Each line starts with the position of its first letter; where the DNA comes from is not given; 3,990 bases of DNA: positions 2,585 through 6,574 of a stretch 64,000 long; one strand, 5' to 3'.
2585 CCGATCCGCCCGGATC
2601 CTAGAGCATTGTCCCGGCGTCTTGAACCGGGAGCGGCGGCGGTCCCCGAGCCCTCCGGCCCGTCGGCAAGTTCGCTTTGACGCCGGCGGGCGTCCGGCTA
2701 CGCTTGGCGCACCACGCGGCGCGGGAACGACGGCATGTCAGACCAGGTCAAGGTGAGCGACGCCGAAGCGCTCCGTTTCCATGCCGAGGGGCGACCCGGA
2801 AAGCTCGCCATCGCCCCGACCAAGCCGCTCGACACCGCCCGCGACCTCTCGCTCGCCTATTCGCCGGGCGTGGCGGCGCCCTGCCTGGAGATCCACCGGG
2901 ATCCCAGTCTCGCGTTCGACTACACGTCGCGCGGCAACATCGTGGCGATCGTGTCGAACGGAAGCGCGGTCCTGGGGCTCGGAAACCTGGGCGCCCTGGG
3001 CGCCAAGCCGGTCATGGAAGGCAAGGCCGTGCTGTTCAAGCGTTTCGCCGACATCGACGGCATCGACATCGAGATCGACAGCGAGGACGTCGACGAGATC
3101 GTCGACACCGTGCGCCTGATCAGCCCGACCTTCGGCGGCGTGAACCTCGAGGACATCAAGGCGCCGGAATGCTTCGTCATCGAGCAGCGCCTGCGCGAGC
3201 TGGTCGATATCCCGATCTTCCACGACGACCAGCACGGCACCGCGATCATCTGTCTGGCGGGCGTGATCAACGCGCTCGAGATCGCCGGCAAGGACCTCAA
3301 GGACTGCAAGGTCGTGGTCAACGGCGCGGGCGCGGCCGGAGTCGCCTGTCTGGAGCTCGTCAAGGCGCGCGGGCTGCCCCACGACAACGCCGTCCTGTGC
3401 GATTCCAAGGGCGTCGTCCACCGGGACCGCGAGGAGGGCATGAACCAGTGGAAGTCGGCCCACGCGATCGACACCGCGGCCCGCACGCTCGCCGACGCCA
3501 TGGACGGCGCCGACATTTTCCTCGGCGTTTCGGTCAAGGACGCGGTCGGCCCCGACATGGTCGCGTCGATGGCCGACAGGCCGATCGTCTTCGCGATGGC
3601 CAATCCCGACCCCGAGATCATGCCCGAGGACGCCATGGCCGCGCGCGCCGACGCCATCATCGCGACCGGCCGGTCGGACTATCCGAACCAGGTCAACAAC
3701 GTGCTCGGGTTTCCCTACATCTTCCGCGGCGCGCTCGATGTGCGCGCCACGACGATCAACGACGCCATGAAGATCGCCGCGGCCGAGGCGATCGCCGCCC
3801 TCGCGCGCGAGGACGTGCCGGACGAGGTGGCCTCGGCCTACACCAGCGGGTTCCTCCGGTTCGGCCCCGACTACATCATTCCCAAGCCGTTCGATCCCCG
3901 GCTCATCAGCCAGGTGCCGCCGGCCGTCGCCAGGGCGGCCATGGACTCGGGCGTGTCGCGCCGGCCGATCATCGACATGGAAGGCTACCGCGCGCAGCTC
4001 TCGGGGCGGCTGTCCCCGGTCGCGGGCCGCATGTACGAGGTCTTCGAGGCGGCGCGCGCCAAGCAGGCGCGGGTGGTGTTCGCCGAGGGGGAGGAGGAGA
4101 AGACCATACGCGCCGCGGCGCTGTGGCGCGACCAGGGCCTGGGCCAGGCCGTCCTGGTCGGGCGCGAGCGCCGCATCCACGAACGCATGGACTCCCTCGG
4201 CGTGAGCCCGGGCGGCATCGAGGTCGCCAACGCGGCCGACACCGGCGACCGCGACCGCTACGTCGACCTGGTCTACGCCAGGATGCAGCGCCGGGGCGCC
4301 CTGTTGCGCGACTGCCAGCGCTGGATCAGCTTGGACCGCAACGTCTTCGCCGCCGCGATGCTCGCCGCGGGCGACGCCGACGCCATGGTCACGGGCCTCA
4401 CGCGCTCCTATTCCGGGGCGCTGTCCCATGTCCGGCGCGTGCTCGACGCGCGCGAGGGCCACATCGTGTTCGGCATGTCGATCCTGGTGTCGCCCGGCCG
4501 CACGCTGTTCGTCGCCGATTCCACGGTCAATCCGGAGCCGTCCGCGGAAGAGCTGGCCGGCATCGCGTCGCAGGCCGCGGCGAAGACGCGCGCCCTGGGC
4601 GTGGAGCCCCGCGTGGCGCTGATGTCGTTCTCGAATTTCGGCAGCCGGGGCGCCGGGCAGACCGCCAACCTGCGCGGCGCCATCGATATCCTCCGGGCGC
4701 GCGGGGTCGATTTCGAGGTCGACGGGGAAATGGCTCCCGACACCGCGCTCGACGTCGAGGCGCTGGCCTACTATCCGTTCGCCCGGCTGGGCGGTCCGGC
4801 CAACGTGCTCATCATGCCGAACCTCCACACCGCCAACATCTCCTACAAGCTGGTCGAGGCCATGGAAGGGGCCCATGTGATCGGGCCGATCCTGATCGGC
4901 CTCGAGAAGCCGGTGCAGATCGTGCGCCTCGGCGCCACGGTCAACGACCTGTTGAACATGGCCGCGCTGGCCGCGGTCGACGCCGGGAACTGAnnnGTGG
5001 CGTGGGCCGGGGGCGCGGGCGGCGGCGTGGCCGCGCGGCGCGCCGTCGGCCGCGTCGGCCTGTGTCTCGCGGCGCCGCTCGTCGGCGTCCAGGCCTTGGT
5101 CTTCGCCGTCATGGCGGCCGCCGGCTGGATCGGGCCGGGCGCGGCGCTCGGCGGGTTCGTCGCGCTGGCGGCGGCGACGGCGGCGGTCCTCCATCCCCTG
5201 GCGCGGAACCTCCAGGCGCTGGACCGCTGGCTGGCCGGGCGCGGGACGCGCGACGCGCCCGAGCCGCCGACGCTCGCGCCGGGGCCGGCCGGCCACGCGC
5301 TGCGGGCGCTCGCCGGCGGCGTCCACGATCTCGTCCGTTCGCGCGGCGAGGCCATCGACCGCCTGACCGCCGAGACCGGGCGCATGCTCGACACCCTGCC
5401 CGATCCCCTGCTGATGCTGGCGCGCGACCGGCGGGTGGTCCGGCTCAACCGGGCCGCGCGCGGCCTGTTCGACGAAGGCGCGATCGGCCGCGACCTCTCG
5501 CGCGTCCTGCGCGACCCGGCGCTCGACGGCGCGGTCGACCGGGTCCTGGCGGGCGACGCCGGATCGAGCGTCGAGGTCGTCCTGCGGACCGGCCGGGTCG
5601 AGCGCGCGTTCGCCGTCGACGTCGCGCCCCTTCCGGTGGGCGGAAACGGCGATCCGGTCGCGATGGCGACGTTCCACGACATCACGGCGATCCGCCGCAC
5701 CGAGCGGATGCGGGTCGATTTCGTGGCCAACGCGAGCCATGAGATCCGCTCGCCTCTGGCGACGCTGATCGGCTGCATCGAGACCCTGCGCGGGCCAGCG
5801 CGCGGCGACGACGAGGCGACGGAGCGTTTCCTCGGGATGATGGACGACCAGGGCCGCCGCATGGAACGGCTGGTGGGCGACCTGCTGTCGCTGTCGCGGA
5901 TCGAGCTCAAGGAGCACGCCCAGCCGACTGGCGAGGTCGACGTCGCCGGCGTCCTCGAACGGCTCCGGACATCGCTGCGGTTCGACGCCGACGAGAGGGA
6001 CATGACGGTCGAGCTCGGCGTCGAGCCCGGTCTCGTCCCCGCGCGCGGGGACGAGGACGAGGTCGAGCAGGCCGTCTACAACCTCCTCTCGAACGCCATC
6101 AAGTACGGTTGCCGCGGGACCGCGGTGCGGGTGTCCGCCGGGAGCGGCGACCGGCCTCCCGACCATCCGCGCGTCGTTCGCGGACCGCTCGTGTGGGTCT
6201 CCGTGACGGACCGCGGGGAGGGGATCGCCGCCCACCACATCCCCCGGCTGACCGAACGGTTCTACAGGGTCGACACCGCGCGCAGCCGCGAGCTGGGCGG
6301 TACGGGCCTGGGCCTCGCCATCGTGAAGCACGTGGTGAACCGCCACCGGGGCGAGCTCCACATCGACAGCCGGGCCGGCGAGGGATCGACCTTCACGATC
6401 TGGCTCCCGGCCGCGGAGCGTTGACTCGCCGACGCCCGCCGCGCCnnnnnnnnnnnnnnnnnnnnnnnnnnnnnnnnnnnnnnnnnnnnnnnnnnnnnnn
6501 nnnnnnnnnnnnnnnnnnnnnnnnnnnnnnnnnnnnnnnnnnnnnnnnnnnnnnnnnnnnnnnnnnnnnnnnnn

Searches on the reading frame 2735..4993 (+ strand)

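Call 7: search_protein_families(library=pfam, proteins=[window:2735-4993:+])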
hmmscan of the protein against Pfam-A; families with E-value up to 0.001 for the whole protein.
window:2735-4993:+ (752 aa): 3 families
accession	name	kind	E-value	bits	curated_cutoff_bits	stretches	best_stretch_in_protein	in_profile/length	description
PF01515.24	PTA_PTB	-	1.6e-87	294.3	24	1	433-747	3-319/319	Phosphate acetyl/butaryl transferase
PF00390.24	malic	-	4.1e-28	98.9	23.1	1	23-154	3-182/182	Malic enzyme, N-terminal domain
PF03949.21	Malic_M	-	1.2e-21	77.7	23.5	1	168-363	3-231/258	Malic enzyme, NAD binding domain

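Call 8: search_protein_families(library=ncbifam, proteins=[window:2735-4993:+])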
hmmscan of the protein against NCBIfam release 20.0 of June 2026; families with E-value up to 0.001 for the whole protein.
window:2735-4993:+ (752 aa): 11 families
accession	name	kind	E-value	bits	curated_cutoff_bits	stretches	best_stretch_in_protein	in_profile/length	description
NF009501.0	PRK12861.1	subfamily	9e-236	784.6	1178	1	9-750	8-760/764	NADP-dependent malic enzyme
NF004167.0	PRK05632.1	equivalog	1.8e-57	195.4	418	1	422-750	376-703/708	phosphate acetyltransferase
NF007233.1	PRK09653.1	subfamily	1.2e-56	192.6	310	1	436-750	5-319/319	phosphotransacetylase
TIGR00651.1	pta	equivalog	2.5e-55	188.1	311.2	1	447-746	1-303/304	phosphate acetyltransferase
NF010052.0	PRK13529.1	subfamily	8.5e-26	90.7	326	1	119-363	228-505/564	oxaloacetate-decarboxylating malate dehydrogenase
NF041582.1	malolactic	exception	8.7e-16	57.6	850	1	119-361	211-483/536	malolactic enzyme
NF004472.0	PRK05805.1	subfamily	8.8e-16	57.8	399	1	538-749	82-297/302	phosphate butyryltransferase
TIGR02706.1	P_butyryltrans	equivalog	5.3e-15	55.3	410.5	1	542-749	82-293/294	phosphate butyryltransferase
NF006045.0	PRK08190.1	subfamily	1.6e-09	37.1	282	1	540-746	243-453/467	bifunctional enoyl-CoA hydratase/phosphate acetyltransferase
NF005837.0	PRK07742.1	equivalog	6.1e-09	35.6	409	1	588-748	133-295/299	phosphate butyryltransferase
NF008852.0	PRK11890.1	subfamily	2.4e-08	33.4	413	1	578-747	130-300/315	phosphate acetyltransferase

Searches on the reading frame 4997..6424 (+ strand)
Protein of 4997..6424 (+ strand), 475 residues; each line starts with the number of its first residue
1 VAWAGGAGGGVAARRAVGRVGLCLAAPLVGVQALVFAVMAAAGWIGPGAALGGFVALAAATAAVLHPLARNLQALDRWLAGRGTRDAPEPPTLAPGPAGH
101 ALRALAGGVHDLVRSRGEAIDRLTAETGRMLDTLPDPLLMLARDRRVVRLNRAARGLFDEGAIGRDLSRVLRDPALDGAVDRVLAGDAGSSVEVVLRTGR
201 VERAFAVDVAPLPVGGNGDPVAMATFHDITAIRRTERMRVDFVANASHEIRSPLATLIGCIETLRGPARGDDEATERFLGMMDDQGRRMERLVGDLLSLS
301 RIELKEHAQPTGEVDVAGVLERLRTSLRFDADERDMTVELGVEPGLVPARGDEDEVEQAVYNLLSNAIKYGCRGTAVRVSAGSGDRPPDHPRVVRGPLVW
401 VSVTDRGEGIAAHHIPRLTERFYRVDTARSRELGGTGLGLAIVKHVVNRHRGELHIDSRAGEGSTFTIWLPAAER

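Call 7: search_protein_families(library=pfam, proteins=[window:4997-6424:+])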
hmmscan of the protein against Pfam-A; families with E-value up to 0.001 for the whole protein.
window:4997-6424:+ (475 aa): 4 families
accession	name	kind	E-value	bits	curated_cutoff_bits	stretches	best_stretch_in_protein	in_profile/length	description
PF02518.31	HATPase_c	-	4.4e-26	91.9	26.4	1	351-473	1-110/111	Histidine kinase-, DNA gyrase B-, and HSP90-like ATPase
PF00512.31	HisKA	-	1.3e-16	60.8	26.9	1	239-303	2-64/66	His Kinase A (phospho-acceptor) domain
PF08448.16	PAS_4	-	8.4e-08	32.9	23.1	1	131-233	1-109/110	PAS fold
PF13581.12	HATPase_c_2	-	1e-05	26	27.4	1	352-450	28-112/127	Histidine kinase-like ATPase domain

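Call 8: search_protein_families(library=ncbifam, proteins=[window:4997-6424:+])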
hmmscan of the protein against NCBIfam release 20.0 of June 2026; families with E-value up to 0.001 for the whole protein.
window:4997-6424:+ (475 aa): 75 families (the best 25 are shown)
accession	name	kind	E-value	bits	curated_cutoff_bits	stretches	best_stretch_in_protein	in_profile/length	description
TIGR02966.1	phoR_proteo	equivalog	7.5e-87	291.4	334.2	1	128-468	9-331/333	phosphate regulon sensor histidine kinase PhoR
NF046044.1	PnpS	equivalog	1e-81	274.9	400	1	118-471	48-390/390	two-component system histidine kinase PnpS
NF033092.0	HK_WalK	equivalog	1.7e-59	201.9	725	1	223-471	356-593/594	cell wall metabolism sensor histidine kinase WalK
NF008235.0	PRK11006.1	equivalog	3.9e-56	190.7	390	1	132-472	105-423/431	phosphate regulon sensor histidine kinase PhoR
NF041735.1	hist_kin_RppB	equivalog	5.8e-45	153.9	400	1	235-471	212-438/438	two-component system sensor histidine kinase RppB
NF033093.1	HK_VicK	exception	6.3e-40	137.2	680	1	223-472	193-435/448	cell wall metabolism sensor histidine kinase VicK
NF045911.1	TCSHisKinNblS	equivalog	9e-40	136.6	1000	1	118-468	256-616/621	two-component system sensor histidine kinase NblS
NF008312.0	PRK11100.1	equivalog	2e-38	132.4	356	1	241-473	258-475/477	two-component system sensor histidine kinase CreC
TIGR01386.1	cztS_silS_copS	subfamily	1.5e-36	126.4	292.55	1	241-470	243-456/457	heavy metal sensor histidine kinase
NF033091.0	HK_VanS_ACDEFG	equivalog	8.1e-36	123.6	400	1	230-471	65-293/293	vancomycin resistance histidine kinase VanS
NF040691.1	MtrAB_MtrB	equivalog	2.2e-35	122.6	450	1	227-473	259-493/507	MtrAB system histidine kinase MtrB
NF053855.1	HisKinPhoRBctds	equivalog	4.6e-35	121.1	500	1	227-468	349-579/583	two-component system sensor histidine kinase PhoR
NF012163.2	BaeS_SmeS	equivalog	1.2e-34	120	500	1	231-459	232-445/457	sensor histidine kinase efflux regulator BaeS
NF047874.1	MASE3_PAS_HK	subfamily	6.6e-34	117.7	560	1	229-472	388-625/655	MASE3 domain-containing sensor histidine kinase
NF007007.0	PRK09470.1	equivalog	2.1e-32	112.6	486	1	229-473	235-460/463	envelope stress sensor histidine kinase CpxA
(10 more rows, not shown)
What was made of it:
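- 4997..6424 (+): Convergent PAS/HisKA/HATPase histidine kinase (PhoR-like, below cut-off). Calls 7 and 8.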
